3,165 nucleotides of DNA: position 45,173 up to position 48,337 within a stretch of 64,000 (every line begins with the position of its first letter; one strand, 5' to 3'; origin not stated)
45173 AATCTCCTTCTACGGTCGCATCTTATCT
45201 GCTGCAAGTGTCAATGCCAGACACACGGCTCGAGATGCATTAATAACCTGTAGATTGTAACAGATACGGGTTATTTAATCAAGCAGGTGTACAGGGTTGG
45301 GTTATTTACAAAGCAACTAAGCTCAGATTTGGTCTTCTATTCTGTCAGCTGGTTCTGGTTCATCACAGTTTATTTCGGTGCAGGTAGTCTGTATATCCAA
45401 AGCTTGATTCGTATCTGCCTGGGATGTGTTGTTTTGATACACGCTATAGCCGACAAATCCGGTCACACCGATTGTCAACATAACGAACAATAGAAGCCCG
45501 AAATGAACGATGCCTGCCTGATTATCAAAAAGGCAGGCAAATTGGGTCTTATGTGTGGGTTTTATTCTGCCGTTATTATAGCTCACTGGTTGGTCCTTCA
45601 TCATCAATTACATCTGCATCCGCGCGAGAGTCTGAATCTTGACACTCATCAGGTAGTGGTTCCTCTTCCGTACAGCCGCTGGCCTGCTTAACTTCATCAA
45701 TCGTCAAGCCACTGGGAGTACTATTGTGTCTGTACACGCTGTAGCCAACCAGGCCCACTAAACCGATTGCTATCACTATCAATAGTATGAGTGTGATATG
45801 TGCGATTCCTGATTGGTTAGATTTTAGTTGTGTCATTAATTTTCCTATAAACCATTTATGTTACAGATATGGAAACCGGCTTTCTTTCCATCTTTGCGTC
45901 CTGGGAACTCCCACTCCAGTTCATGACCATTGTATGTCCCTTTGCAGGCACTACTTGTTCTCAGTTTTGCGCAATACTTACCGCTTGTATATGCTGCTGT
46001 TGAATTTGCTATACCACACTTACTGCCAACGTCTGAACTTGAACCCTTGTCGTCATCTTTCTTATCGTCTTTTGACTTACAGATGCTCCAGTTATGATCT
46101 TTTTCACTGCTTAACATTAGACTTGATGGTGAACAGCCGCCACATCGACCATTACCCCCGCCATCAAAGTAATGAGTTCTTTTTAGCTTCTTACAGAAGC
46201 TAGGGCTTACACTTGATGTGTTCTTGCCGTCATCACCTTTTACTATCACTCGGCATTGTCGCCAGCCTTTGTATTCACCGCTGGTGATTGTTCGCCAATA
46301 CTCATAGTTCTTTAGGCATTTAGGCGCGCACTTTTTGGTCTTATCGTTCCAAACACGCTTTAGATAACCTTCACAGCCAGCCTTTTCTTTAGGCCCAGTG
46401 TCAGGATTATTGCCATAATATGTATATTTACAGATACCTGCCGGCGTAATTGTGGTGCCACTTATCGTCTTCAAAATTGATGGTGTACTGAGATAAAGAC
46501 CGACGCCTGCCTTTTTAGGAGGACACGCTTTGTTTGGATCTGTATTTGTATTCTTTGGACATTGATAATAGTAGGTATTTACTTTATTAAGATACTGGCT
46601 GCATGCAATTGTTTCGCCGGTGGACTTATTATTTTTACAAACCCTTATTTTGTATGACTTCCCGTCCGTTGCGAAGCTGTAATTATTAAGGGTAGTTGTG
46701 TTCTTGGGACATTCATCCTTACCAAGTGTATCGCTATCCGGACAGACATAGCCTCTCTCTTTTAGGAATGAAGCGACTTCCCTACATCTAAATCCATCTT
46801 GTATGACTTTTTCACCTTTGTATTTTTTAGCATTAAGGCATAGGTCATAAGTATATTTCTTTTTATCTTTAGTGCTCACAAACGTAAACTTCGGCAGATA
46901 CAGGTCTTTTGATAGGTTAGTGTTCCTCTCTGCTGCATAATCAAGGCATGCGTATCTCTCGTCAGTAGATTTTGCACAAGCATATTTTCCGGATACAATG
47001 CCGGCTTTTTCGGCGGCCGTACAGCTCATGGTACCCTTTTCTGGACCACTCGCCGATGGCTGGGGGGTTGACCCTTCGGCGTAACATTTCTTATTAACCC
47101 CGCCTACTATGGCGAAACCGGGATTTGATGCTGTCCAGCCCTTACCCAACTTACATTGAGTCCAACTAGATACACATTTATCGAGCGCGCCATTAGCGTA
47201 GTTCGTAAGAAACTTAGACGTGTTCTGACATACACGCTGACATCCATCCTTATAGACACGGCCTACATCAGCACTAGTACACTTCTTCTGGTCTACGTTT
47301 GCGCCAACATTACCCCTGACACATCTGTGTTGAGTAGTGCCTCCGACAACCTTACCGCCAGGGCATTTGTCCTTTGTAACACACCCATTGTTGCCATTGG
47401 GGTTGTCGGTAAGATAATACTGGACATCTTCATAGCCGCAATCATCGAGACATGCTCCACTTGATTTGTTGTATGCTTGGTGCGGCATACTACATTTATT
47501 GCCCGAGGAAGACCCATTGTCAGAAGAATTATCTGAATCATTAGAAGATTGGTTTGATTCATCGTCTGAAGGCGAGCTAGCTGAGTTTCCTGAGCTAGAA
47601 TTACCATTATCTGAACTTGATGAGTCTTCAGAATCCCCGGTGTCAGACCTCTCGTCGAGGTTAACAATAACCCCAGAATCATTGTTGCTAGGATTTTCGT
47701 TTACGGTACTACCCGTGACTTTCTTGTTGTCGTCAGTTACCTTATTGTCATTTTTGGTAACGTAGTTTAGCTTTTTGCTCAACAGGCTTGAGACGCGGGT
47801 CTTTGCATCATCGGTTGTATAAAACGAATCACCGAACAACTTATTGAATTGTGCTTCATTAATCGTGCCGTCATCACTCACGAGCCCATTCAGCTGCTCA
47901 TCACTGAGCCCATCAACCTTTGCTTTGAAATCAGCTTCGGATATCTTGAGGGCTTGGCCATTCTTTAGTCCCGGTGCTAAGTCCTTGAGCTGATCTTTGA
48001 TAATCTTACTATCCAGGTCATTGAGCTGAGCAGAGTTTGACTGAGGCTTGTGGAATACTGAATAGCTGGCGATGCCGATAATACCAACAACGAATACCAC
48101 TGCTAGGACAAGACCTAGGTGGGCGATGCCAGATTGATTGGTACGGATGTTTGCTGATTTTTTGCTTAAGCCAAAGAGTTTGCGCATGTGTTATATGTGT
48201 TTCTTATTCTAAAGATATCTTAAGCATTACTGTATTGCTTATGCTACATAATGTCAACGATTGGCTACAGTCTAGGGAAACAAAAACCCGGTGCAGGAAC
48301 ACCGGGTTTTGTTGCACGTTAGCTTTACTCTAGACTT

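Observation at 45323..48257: Promoter-driven three-gene operon between rpoC and rpsL: a 36-Cys protein and two mini-proteins sharing one N-terminal anchor motif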

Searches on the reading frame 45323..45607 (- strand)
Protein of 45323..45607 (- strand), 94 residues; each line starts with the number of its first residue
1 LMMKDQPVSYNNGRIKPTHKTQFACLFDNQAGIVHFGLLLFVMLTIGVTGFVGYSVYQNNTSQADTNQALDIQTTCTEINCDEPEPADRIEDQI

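Call 3: search_protein_families(library=pfam, proteins=[window:45323-45607:-], max_evalue=1)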
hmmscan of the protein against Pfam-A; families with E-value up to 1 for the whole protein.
window:45323-45607:- (94 aa): 1 family
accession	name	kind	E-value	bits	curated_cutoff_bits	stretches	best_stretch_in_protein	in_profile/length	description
PF12729.13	4HB_MCP_1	-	0.23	11.4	27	1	33-72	9-48/181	Four helix bundle sensory module for signal transduction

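Call 4: search_protein_families(library=ncbifam, proteins=[window:45323-45607:-], max_evalue=1)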
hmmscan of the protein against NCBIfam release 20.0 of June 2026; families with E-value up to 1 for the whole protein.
window:45323-45607:- (94 aa): 0 families

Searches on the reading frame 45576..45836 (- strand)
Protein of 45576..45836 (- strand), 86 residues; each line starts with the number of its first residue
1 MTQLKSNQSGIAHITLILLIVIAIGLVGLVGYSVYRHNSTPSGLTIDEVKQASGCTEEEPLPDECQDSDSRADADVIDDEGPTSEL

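Call 3: search_protein_families(library=pfam, proteins=[window:45576-45836:-], max_evalue=1)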
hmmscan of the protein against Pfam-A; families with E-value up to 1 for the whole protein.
window:45576-45836:- (86 aa): 5 families
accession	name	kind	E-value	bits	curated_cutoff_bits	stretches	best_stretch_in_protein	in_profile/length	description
PF05961.16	Chordopox_A13L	-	0.022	15.4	24.1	1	14-40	2-28/69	Chordopoxvirus A13L protein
PF16982.10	Flp1_like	-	0.022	14.7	33.5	1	5-27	3-25/49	Putative Flagellin, Flp1-like, domain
PF08918.16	PhoQ_Sensor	-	0.15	12.4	22.9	1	11-35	10-34/179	PhoQ Sensor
PF24002.1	DUF7318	-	0.2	12.1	27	1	7-37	18-48/128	Family of unknown function (DUF7318)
PF02468.20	PsbN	-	0.23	11.8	25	1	15-35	4-24/43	Photosystem II reaction centre N protein (psbN)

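Call 4: search_protein_families(library=ncbifam, proteins=[window:45576-45836:-], max_evalue=1)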
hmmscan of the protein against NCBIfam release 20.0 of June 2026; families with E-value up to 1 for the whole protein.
window:45576-45836:- (86 aa): 3 families
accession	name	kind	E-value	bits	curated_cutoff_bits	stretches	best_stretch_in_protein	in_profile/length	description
NF053671.1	bindosome_BasC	exception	0.00078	19.4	260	1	12-54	14-56/140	bindosome assembly system protein BasC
TIGR03032.1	TIGR03032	hypoth_equivalog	0.22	10.5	251.5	1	24-55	251-282/335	TIGR03032 family protein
NF041841.1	his_kin_VxrA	equivalog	0.25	9.7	750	1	6-40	234-266/480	sensor histidine kinase VxrA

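Call 61: search_protein_families(library=ncbifam, proteins=[window:45579-45836:-], max_evalue=10)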
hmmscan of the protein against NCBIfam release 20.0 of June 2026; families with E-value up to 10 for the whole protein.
window:45579-45836:- (86 aa): 3 families
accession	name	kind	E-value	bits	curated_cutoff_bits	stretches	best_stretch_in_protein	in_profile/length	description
NF053671.1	bindosome_BasC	exception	0.00078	19.4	260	1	12-54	14-56/140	bindosome assembly system protein BasC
TIGR03032.1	TIGR03032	hypoth_equivalog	0.22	10.5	251.5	1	24-55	251-282/335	TIGR03032 family protein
NF041841.1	his_kin_VxrA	equivalog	0.25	9.7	750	1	6-40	234-266/480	sensor histidine kinase VxrA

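Call 62: search_protein_families(library=pfam, proteins=[window:45579-45836:-], max_evalue=10)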
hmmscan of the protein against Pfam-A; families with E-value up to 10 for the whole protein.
window:45579-45836:- (86 aa): 5 families
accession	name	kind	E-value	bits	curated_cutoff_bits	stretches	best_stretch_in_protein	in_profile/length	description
PF05961.16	Chordopox_A13L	-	0.022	15.4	24.1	1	14-40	2-28/69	Chordopoxvirus A13L protein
PF16982.10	Flp1_like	-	0.022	14.7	33.5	1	5-27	3-25/49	Putative Flagellin, Flp1-like, domain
PF08918.16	PhoQ_Sensor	-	0.15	12.4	22.9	1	11-35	10-34/179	PhoQ Sensor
PF24002.1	DUF7318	-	0.2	12.1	27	1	7-37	18-48/128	Family of unknown function (DUF7318)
PF02468.20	PsbN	-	0.23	11.8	25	1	15-35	4-24/43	Photosystem II reaction centre N protein (psbN)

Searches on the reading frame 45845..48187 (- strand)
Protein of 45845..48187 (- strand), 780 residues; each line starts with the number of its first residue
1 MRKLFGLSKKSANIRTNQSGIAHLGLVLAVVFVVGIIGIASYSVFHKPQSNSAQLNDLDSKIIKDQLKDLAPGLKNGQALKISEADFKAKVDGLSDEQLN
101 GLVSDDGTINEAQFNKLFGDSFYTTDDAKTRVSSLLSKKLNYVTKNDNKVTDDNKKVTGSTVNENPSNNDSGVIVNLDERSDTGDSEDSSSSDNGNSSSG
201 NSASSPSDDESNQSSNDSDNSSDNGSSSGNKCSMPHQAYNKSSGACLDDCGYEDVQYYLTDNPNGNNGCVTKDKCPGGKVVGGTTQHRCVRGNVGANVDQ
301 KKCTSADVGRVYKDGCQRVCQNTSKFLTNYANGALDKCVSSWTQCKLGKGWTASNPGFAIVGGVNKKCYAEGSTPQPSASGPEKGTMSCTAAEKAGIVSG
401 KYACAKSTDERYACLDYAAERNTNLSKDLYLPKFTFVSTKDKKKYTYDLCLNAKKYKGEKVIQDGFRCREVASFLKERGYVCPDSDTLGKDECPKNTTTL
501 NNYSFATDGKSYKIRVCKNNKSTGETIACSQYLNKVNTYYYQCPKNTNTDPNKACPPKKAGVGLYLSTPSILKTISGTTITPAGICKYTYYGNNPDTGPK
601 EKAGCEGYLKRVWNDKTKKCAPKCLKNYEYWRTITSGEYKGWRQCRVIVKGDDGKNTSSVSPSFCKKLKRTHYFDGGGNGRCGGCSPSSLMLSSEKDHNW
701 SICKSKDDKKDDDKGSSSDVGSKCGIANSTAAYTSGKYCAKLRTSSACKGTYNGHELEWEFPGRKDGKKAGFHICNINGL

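Call 3: search_protein_families(library=pfam, proteins=[window:45845-48187:-], max_evalue=1)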
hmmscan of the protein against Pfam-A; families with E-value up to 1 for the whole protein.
window:45845-48187:- (780 aa): 1 family
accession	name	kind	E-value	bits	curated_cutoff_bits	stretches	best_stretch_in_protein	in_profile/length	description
PF15061.11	DUF4538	-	0.04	14.1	27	1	27-52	7-32/57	Domain of unknown function (DUF4538)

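Call 4: search_protein_families(library=ncbifam, proteins=[window:45845-48187:-], max_evalue=1)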
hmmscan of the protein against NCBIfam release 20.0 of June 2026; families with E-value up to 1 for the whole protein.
window:45845-48187:- (780 aa): 0 families

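Call 9: find_homologous_proteins(query=window:45845-48187:-, max_evalue=0.001)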
Query window:45845-48187:- (780 aa): 2 proteins with E <= 0.001 among 8000 candidates.
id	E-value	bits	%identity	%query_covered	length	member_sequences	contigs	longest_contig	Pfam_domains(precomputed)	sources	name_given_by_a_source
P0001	0.0e+0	1791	100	100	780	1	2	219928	-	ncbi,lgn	-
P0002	2.1e-132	461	48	58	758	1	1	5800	-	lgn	-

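Call 10: find_encoding_contigs(protein=P0001, flank=10000, max_places=4)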
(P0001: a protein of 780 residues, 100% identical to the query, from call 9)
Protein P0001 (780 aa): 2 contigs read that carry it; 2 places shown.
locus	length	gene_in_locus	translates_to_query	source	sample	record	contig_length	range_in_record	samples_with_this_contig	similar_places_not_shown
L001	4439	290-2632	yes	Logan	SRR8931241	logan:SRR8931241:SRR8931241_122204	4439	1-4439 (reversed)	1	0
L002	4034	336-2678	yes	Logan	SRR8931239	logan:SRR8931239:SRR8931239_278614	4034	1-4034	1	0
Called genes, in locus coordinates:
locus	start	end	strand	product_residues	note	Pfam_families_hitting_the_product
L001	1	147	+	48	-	?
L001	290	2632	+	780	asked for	-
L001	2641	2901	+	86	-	-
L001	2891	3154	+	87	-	-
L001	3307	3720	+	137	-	PF00164:Ribosom_S12_S23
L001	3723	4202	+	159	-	PF00177:Ribosomal_S7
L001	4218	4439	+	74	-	?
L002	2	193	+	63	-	?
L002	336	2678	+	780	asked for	-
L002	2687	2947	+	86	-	-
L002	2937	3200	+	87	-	-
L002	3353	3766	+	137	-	PF00164:Ribosom_S12_S23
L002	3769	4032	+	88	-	?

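Call 11: find_encoding_contigs(protein=P0002, flank=10000, max_places=4)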
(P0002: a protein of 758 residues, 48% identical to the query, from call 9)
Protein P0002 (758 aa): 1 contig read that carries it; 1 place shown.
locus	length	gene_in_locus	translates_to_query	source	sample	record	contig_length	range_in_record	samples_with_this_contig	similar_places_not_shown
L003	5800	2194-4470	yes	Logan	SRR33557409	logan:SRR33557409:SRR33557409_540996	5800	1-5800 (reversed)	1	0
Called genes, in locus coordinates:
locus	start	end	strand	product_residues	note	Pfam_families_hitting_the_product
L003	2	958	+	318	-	?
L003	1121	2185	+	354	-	-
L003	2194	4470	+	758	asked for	-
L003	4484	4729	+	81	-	-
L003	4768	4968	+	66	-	-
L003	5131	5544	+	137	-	PF00164:Ribosom_S12_S23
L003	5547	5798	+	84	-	?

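Call 39: list_cluster_members(proteins=[P0001, P0006, P0007, P0009, P0014, P0021, P0022, P0027, P0031, P0048])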
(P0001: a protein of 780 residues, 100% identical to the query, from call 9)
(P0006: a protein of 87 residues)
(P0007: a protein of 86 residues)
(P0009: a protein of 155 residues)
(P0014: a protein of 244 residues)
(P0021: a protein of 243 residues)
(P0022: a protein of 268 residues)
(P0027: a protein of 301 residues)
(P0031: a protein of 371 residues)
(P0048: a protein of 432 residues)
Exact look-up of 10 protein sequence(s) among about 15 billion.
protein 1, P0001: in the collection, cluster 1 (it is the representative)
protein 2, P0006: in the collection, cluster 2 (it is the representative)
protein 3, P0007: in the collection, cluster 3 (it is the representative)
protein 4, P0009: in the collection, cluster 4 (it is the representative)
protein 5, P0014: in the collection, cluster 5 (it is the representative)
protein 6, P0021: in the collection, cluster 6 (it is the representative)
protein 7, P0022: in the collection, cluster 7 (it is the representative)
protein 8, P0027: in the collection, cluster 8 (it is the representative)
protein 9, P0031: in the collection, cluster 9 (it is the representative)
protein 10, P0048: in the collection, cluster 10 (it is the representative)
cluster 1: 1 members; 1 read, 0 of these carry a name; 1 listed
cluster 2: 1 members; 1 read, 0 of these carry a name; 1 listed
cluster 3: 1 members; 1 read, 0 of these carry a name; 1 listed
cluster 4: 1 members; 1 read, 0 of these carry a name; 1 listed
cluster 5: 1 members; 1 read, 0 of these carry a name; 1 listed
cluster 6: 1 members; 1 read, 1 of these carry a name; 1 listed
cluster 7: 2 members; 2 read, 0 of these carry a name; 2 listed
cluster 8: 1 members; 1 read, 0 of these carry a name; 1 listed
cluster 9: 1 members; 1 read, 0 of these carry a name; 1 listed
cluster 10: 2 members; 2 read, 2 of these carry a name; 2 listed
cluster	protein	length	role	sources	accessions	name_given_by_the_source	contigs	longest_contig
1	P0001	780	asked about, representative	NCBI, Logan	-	-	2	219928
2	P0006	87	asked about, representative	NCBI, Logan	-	-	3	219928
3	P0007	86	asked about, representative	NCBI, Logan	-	-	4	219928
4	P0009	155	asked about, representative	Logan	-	-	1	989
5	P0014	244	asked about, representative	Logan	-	-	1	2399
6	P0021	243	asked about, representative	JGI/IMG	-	hypothetical protein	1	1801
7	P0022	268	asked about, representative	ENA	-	-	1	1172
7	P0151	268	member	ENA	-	-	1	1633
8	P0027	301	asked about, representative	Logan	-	-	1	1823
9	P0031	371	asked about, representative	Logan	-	-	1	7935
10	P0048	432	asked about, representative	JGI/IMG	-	hypothetical protein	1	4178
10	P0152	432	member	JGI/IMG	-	hypothetical protein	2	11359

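Call 41: search_protein_families(library=pfam, alignment_id=A3, max_evalue=0.001)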
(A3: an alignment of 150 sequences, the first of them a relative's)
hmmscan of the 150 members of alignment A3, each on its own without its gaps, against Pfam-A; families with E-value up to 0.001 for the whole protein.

A. member 1, P0001 (780 aa): 0 families

B. families by the number of members that match (of 150 scanned): 19 families
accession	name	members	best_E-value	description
PF18933.6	PsbP_2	11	5.2e-10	PsbP-like protein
PF09976.15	TPR_21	4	2.3e-05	Tetratricopeptide repeat-like domain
PF03413.25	PepSY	3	7.8e-19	Peptidase propeptide and YPEB domain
PF01551.29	Peptidase_M23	2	1.7e-14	Peptidase family M23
PF01789.22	PsbP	2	6.7e-06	PsbP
PF14155.11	DUF4307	2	0.00024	Domain of unknown function (DUF4307)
PF09911.14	DUF2140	2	0.00059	Uncharacterized protein conserved in bacteria (DUF2140)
PF12685.13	SpoIIIAH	2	0.00091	SpoIIIAH-like protein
PF05257.22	CHAP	1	4.8e-11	CHAP domain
PF15890.11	Peptidase_Mx1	1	6.2e-08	Putative zinc-binding metallo-peptidase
PF21827.1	New_glue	1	5.4e-05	New glue protein family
PF01456.22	Mucin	1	0.00019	Mucin-like glycoprotein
PF22852.1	SoxE_N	1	0.00025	Sulfocyanin, N-terminal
PF15887.11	Peptidase_Mx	1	0.00029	Putative zinc-binding metallo-peptidase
PF19135.5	DUF5818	1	0.0003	Protein of unknown function (DUF5818)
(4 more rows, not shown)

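Call 42: search_protein_families(library=ncbifam, alignment_id=A3, max_evalue=0.01)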
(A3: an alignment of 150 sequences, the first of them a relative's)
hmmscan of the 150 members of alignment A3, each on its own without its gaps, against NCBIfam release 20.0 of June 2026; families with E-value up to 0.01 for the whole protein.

A. member 1, P0001 (780 aa): 0 families

B. families by the number of members that match (of 150 scanned): 72 families (the first 25 are shown)
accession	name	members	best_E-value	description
NF042931.1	SAG1386_EF1546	38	3.2e-06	SAG1386/EF1546 family surface-associated protein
TIGR03931.1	T7SS_Rv3446c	16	2e-07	type VII secretion-associated protein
NF007800.0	PRK10506.1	7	0.00012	prepilin peptidase-dependent protein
NF051431.1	Rv0361_Cterm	6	0.00077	Rv0361 family membrane protein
NF040946.1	PSII_PsbP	5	7.7e-05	photosystem II reaction center PsbP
NF005435.1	PRK07021.1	5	0.00036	flagellar basal body-associated protein FliL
NF041534.1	rodZ_Strepcoccus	5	0.00062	cytoskeleton protein RodZ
TIGR03593.1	yidC_nterm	5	0.0024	membrane protein insertase YidC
TIGR03094.1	sulfo_cyanin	4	0.00025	sulfocyanin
TIGR04361.1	TrbK_Ti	3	1.2e-05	entry exclusion protein TrbK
NF053637.1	SerProtHtrAspr2045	3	0.00013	serine protease HtrA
NF042930.1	EF0163_fam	3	0.00048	EF0163 family protein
NF033598.2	elast_bind_EbpS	3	0.00064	elastin-binding protein EbpS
NF008652.0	PRK11649.1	2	1.1e-07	murein DD-endopeptidase MepM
NF052530.1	Heli_ShapePgp3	2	7.9e-07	peptidoglycan metallopeptidase Pgp3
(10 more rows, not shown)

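Call 52: search_protein_families(library=pfam, alignment_id=A5, max_evalue=0.00001)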
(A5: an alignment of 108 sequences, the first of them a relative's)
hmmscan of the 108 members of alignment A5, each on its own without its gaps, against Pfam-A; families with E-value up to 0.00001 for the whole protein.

A. member 1, L003:74-955:+ (294 aa): 1 family
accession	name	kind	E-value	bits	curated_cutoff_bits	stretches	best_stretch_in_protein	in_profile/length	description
PF04998.22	RNA_pol_Rpb1_5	-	4.7e-14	52.9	28.5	1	99-229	176-266/267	RNA polymerase Rpb1, domain 5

B. families by the number of members that match (of 108 scanned): 119 families (the first 25 are shown)
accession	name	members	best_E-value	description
PF03772.21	Competence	3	7e-46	Competence protein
PF01709.26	Transcrip_reg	2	2.8e-53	TACO1/YebC second and third domain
PF00702.32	Hydrolase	2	5.6e-40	haloacid dehalogenase-like hydrolase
PF00005.33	ABC_tran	2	5.9e-33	ABC transporter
PF20772.2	TACO1_YebC_N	2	4.3e-29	TACO1/YebC protein N-terminal domain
PF04203.18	Sortase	2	1.1e-21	Sortase domain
PF14693.11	Ribosomal_TL5_C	2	1.6e-18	Ribosomal protein TL5, C-terminal domain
PF00403.32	HMA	2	7.1e-16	Heavy-metal-associated domain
PF01966.28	HD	2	2.3e-15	HD domain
PF01386.24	Ribosomal_L25p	2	1.2e-13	Ribosomal L25p family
PF01850.27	PIN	2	3.8e-13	PIN domain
PF02463.25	SMC_N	2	5.8e-09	RecF/RecN/SMC N terminal domain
PF00963.24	Cohesin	2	1.3e-08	Cohesin domain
PF13604.12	AAA_30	2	1.7e-07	AAA domain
PF00154.27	RecA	1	6.2e-128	recA bacterial DNA recombination protein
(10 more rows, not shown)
